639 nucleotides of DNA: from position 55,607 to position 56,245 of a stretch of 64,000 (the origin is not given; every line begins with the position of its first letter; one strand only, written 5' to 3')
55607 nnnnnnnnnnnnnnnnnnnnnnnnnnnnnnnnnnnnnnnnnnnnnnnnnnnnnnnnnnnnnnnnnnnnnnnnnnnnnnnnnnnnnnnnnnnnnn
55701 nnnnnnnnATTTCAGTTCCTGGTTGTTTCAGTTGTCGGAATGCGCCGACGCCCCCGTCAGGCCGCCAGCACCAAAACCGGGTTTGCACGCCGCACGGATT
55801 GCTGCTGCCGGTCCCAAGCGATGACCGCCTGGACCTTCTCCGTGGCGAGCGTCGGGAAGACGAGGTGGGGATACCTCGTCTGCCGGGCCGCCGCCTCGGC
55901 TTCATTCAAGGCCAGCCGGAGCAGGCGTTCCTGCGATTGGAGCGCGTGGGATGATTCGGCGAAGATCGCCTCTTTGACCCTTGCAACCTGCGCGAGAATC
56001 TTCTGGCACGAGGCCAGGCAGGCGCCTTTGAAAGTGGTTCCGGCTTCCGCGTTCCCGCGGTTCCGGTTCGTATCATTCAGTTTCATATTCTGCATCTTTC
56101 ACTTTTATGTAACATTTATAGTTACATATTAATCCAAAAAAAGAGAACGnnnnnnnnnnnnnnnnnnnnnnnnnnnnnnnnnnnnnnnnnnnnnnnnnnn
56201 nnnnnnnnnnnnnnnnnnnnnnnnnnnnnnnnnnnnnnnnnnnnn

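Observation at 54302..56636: Rrf2-controlled sigma70/thioredoxin module whose three products carry built-in ssrA-like degrons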

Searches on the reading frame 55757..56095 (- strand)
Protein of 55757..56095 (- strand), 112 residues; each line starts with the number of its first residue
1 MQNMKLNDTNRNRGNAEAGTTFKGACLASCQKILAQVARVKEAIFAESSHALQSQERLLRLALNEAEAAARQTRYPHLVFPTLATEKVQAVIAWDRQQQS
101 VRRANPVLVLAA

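Call 4: search_protein_families(library=pfam, proteins=[window:55757-56095:-], max_evalue=0.01)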
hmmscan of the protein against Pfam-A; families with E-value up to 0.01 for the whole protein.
window:55757-56095:- (112 aa): 0 families

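Call 11: find_homologous_proteins(query=window:55757-56095:-)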
Query window:55757-56095:- (112 aa): 638 proteins with E <= 0.001 among 683 candidates; the best 120 are listed.
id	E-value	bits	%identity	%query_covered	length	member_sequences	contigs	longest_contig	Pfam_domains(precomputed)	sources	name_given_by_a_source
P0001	2.2e-61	222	97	100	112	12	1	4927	-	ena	-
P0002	8.1e-53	195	89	97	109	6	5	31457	-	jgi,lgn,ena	-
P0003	6.5e-50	185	85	96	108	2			-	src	-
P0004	1.6e-49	184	85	97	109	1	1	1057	-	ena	-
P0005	1.6e-49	184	87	97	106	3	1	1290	-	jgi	jgi:hypothetical protein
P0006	2.4e-49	183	84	97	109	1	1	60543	-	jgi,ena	-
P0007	6.9e-49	182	83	97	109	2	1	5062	-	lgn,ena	-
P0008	1.4e-48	181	82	97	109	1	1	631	-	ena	-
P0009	1.6e-48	181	86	97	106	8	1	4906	-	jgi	jgi:hypothetical protein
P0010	3.7e-48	180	86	97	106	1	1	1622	-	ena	-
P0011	8.4e-48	178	82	96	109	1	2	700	-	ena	-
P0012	1.4e-47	178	81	97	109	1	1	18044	-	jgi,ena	-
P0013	3.7e-46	173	79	97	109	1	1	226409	-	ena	-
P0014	1.2e-45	172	83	97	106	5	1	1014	-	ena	-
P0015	4.4e-45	170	78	97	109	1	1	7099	-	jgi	jgi:hypothetical protein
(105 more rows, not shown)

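Call 12: search_protein_families(library=ncbifam, proteins=[window:55757-56095:-], max_evalue=0.01)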
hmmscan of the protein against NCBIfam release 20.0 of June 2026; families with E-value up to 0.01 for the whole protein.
window:55757-56095:- (112 aa): 0 families

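Call 17: find_related_loci(query=A1, collection=genome_contigs, flank=5000)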
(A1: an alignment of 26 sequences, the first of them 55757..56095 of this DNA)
Query A1 (112 aa) in genome_contigs; peptide patterns used: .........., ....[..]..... (x = any residue, [..] = any of these).
214 stretches matched a pattern; 158 encode a relative of the query (tblastn E <= 1e-3); the best 80 are kept; 80 distinct loci.
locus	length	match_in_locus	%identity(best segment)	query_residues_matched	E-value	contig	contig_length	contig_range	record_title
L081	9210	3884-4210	83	1-112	2e-55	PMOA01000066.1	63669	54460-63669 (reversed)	MAG: Limisphaerales bacterium isolate palsa_1371 73.20110600_P1D.3_contig_1441, whole genome shotgun sequence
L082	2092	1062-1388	70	4-112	6e-46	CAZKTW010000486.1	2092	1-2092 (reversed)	MAG TPA_asm: uncultured Bifidobacteriaceae bacterium isolate binchicken_co54_354 genome assembly, contig: NODE_123743_le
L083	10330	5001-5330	69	3-112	1e-45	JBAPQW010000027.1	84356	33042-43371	MAG: Verrucomicrobiia bacterium isolate MFD01155_ilm_asm_bin21 k127_5307, whole genome shotgun sequence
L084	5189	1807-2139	68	2-112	1e-44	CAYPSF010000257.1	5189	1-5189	MAG TPA_asm: uncultured Bifidobacteriaceae bacterium isolate binchicken_co54_474 genome assembly, contig: NODE_30453_len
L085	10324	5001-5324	65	2-112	1e-42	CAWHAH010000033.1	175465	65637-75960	MAG: uncultured Verrucomicrobiae bacterium isolate MFD01231.bin.2.53 genome assembly, contig: contig_13937, whole genome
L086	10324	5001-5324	65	2-112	1e-42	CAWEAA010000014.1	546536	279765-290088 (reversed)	MAG: uncultured Verrucomicrobiae bacterium isolate MFD05580.bin.1.24 genome assembly, contig: contig_9988, whole genome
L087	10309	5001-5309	66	3-105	2e-41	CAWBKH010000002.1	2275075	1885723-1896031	MAG: uncultured Verrucomicrobiae bacterium isolate MFD03044.bin.1.108 genome assembly, contig: contig_20741, whole genom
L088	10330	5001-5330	62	3-112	5e-41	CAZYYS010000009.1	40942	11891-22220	MAG TPA_asm: uncultured Verrucomicrobiota bacterium isolate SRP237561_co1_386 genome assembly, contig: NODE_1310_length_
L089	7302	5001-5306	69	2-103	8e-41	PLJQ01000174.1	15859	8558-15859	MAG: Limisphaerales bacterium isolate palsa_1396 73.20110800_P1M.49_contig_64623, whole genome shotgun sequence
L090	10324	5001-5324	62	2-112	5e-40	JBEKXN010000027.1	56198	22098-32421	MAG: Verrucomicrobiota bacterium isolate SPRUCE 652 SPRUCE_652_27, whole genome shotgun sequence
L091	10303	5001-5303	68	4-105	4e-39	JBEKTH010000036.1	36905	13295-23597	MAG: Verrucomicrobiota bacterium isolate SPRUCE 553 SPRUCE_553_36, whole genome shotgun sequence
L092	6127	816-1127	64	6-112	8e-39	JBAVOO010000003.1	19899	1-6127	MAG: Verrucomicrobiia bacterium isolate MFD03092_ilm_asm_bin27 k127_76719, whole genome shotgun sequence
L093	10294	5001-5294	69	4-101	3e-38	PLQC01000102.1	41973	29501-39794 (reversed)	MAG: Limisphaerales bacterium isolate bog_1460 73.20120700_S2X.40_contig_6164, whole genome shotgun sequence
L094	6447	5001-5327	62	4-112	3e-38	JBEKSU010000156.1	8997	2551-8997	MAG: Verrucomicrobiota bacterium isolate SPRUCE 541 SPRUCE_541_156, whole genome shotgun sequence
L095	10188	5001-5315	61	4-108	9e-38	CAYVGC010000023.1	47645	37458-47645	MAG TPA_asm: uncultured Bifidobacteriaceae bacterium isolate binchicken_co3_426 genome assembly, contig: NODE_2132_lengt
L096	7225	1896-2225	60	3-112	1e-37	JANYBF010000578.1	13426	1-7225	MAG: Verrucomicrobia bacterium isolate GL140_5_metabat_486 GL140_5_k141_3049008, whole genome shotgun sequence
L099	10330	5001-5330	57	1-110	1e-36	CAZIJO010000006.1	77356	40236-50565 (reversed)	MAG TPA_asm: uncultured Bifidobacterium sp. isolate SRP287453_co1_106 genome assembly, contig: NODE_446_length_77356_cov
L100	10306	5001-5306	62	8-112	4e-36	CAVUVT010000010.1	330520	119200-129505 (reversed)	MAG: uncultured Verrucomicrobiae bacterium isolate MFD05580.bin.2.12 genome assembly, contig: contig_33710, whole genome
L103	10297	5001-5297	59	3-101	2e-34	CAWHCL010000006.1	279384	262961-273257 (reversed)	MAG: uncultured Verrucomicrobiae bacterium isolate MFD09286.bin.2.119 genome assembly, contig: contig_33712, whole genom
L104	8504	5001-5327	65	4-112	2e-34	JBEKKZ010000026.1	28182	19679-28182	MAG: Verrucomicrobiota bacterium isolate SPRUCE 359 SPRUCE_359_26, whole genome shotgun sequence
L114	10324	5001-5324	65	2-112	9e-32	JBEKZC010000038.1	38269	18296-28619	MAG: Verrucomicrobiota bacterium isolate SPRUCE 68 SPRUCE_68_38, whole genome shotgun sequence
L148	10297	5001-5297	50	4-103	2e-25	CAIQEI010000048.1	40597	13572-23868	MAG: uncultured Verrucomicrobia subdivision 3 bacterium isolate Umea3p4_bin-0310 genome assembly, contig: bin-0310:048/1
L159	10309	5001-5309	48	6-111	7e-24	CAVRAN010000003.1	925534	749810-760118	MAG: uncultured Verrucomicrobiae bacterium isolate MFD04540.bin.1.22 genome assembly, contig: contig_1500, whole genome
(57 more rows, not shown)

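Call 22: predict_structure(alignment_id=A1)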
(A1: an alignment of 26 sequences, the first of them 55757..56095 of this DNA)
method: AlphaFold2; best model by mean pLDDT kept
length: 112 residues; sequences in the alignment: 26
mean_pLDDT: 81.5   pTM: 0.53
mean pLDDT of the five models: 81.5, 80.8, 79.1, 77.7, 74.9
residues with pLDDT >= 90: 62; 70-90: 22; 50-70: 8; < 50: 20
segments of 3 or more residues with pLDDT < 50: 1-15, 108-112
pLDDT, mean of each block of 10 residues (from residue 1): 42 51 83 95 90 92 98 98 98 92 65 44
secondary structure, 60 per line:
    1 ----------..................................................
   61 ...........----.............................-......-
elements in order: H11-71 H76-104 H106-111

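Call 26: fold_search(model_id=the predicted structure, library=pdb)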
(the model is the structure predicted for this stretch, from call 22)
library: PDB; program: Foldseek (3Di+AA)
matches with E <= 10: 8; with E <= 0.001: 0
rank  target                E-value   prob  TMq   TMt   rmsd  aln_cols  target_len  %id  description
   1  7s5k_B                4.3e+00  0.14  0.28  0.44   5.7        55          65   27  M. xanthus ferritin-like protein EncB (released 2022-02-02)
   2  8v9c_B                4.3e+00  0.06  0.22  0.13   8.3        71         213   14  HIV-1 Integrase F185H Complexed with Allosteric Inhibitor GSK1264 (released 2025-03-19)
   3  9qxx_A                5.7e+00  0.15  0.34  0.07   5.5        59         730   20  JetABC DNA loaded state dimer (released 2025-10-01)
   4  7s5c_C                6.2e+00  0.13  0.29  0.46   4.0        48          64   25  M. xanthus ferritin-like protein EncB (released 2022-02-02)
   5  9qxx_B                6.2e+00  0.11  0.34  0.07   7.3        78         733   24  JetABC DNA loaded state dimer (released 2025-10-01)
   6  9cc5_A                7.6e+00  0.08  0.26  0.23   4.0        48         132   27  De novo design of high-affinity protein binders to bio active peptide Amylin (released 2025-05-14)
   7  4hj4_B                8.8e+00  0.18  0.33  0.21   1.9        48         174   21  Crystal Structure of Rhodobacter Sphaeroides LOV protein (released 2013-01-16)
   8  1mft_A                8.8e+00  0.10  0.25  0.49   4.7        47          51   15  Crystal Structure Of Four-Helix Bundle Model (released 2004-01-20)

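Call 36: search_protein_families(library=pfam, proteins=[L100:5913-6986:+, L159:1856-2926:+, L099:5713-6504:+, L096:2656-3093:+, L148:4334-4948:+, L148:5367-6494:+], max_evalue=0.001)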
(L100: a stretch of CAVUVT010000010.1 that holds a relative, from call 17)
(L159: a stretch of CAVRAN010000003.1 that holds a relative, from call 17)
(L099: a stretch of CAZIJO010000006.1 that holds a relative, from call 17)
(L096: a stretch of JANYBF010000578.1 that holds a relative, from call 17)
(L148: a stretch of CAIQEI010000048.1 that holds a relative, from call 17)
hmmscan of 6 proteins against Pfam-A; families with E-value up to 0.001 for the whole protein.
L100:5913-6986:+ (357 aa): 6 families
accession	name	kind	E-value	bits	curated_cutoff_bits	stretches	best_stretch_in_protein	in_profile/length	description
PF13365.12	Trypsin_2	-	3.6e-33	115.7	27.6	1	82-218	1-144/144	Trypsin-like peptidase domain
PF00089.32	Trypsin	-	4.9e-18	66.2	20.6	1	82-228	27-204/220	Trypsin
PF13180.12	PDZ_2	-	8.8e-10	39.2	27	1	278-345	11-78/80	PDZ domain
PF17820.7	PDZ_6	-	1.7e-07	31.3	27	1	283-319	2-38/54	PDZ domain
PF00595.29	PDZ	-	7.5e-06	26.7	23.2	1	252-334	8-80/81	PDZ domain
PF10459.15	Peptidase_S46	-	0.00021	20.6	22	0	201-219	632-650/698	Peptidase S46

L159:1856-2926:+ (356 aa): 6 families
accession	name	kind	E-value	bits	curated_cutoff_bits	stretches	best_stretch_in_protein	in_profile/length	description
PF13365.12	Trypsin_2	-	6.6e-35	121.4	27.6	1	81-217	1-144/144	Trypsin-like peptidase domain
PF00089.32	Trypsin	-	3.5e-18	66.7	20.6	1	81-235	27-212/220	Trypsin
PF13180.12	PDZ_2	-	3.9e-11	43.5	27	1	277-344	11-78/80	PDZ domain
PF17820.7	PDZ_6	-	1.4e-10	41.2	27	1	282-318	2-38/54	PDZ domain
PF00595.29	PDZ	-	4.7e-08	33.7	23.2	1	251-317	8-64/81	PDZ domain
PF10459.15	Peptidase_S46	-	8.7e-05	21.8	22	0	200-218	632-650/698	Peptidase S46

L099:5713-6504:+ (263 aa): 4 families
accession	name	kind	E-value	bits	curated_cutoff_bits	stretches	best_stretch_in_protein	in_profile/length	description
PF13561.12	adh_short_C2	-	2.4e-57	194.7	27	1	31-262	6-236/236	Enoyl-(Acyl carrier protein) reductase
PF00106.31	adh_short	-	2.9e-50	170.9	26.6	1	22-213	1-190/195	short chain dehydrogenase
PF08659.16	KR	-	1.5e-11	44.9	22.6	1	24-178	3-155/180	KR domain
PF23441.1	SDR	-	1.4e-05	25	27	1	17-260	3-254/258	SDR-like rossmann domain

L096:2656-3093:+ (145 aa): 1 family
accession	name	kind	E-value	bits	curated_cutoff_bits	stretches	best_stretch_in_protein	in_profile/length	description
PF16798.10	DUF5069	-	4.2e-29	101.8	27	1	10-140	2-132/133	Domain of unknown function (DUF5069)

L148:4334-4948:+ (204 aa): 3 families
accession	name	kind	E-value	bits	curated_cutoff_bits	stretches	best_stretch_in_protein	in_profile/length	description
PF16925.10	TetR_C_13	-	2.5e-11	44.4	27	1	79-188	1-107/109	Tetracyclin repressor-like, C-terminal domain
PF00440.29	TetR_N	-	8.2e-10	38.8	24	1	11-56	1-46/47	Bacterial regulatory proteins, tetR family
PF21993.1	TetR_C_13_2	-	1.3e-06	29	27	1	96-186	14-100/103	Transcriptional regulator LmrA/YxaF-like, C-terminal domain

L148:5367-6494:+ (375 aa): 3 families
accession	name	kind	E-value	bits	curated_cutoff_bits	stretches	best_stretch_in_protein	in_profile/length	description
PF16576.10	HlyD_D23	-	2e-12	47.3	30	1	63-279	20-214/214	Barrel-sandwich domain of CusB or HlyD membrane-fusion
PF13533.13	Biotin_lipoyl_2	-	1.9e-09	37.6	29.8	1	63-94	1-32/32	Biotin-lipoyl like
PF13437.12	HlyD_3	-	1.2e-07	32.9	22.2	0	159-264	2-91/106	HlyD family secretion protein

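Call 40: search_protein_families(library=pfam, alignment_id=A1, max_evalue=5)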
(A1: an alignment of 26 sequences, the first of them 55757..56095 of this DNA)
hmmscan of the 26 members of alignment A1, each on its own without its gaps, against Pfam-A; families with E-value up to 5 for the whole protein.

A. member 1, window:55757-56095:- (112 aa): 0 families

B. families by the number of members that match (of 26 scanned): 7 families
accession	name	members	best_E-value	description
PF11269.13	DUF3069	1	0.0035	Protein of unknown function (DUF3069)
PF20033.5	DUF6438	1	0.0093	Domain of unknown function (DUF6438)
PF19729.6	LRR_FBXL18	1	0.058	F-box/LRR-repeat protein 18, LRR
PF12654.12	DUF3786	1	0.14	Domain of unknown function (DUF3786)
PF20651.3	EXOC6_Sec15_N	1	0.14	Exocyst complex component EXOC6/Sec15, N-terminal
PF02192.22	PI3K_p85B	1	0.18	PI3-kinase family, p85-binding domain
PF08293.16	MRP-S33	1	0.2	Mitochondrial ribosomal subunit S27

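Call 41: search_solved_structures(query=A1, max_evalue=10)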
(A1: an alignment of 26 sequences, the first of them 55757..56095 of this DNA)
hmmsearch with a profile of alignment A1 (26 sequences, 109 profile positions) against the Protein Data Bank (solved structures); distinct sequences matched with E-value up to 10: 0.

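Call 49: search_protein_representatives(alignment_id=A1)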
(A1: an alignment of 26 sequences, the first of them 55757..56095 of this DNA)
Query: 26 sequences, 109 profile positions. Proteins with E-value up to 0.001 (for the whole library): 788; up to 1e-10: 322; up to 1e-30: 22. The best 150 are listed.
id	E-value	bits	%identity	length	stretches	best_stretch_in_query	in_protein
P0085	6.5e-47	174.2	-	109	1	1-109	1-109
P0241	2.1e-40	153.3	-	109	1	1-109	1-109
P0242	2.7e-39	149.7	-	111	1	3-106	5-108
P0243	1.0e-37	144.7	-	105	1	19-102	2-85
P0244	1.1e-36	141.3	-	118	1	1-108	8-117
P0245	1.4e-36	140.9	-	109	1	1-108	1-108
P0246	1.7e-36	140.7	-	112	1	3-105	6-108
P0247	1.9e-35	137.3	-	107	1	1-105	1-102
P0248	5.5e-34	132.6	-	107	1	4-108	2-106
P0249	6.1e-34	132.5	-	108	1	3-105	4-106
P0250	9.8e-34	131.8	-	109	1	1-109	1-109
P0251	1.2e-32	128.4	-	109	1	1-109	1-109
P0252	3.2e-32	126.9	-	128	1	1-105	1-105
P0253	3.9e-32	126.7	-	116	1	6-102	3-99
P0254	7.6e-32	125.7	-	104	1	3-103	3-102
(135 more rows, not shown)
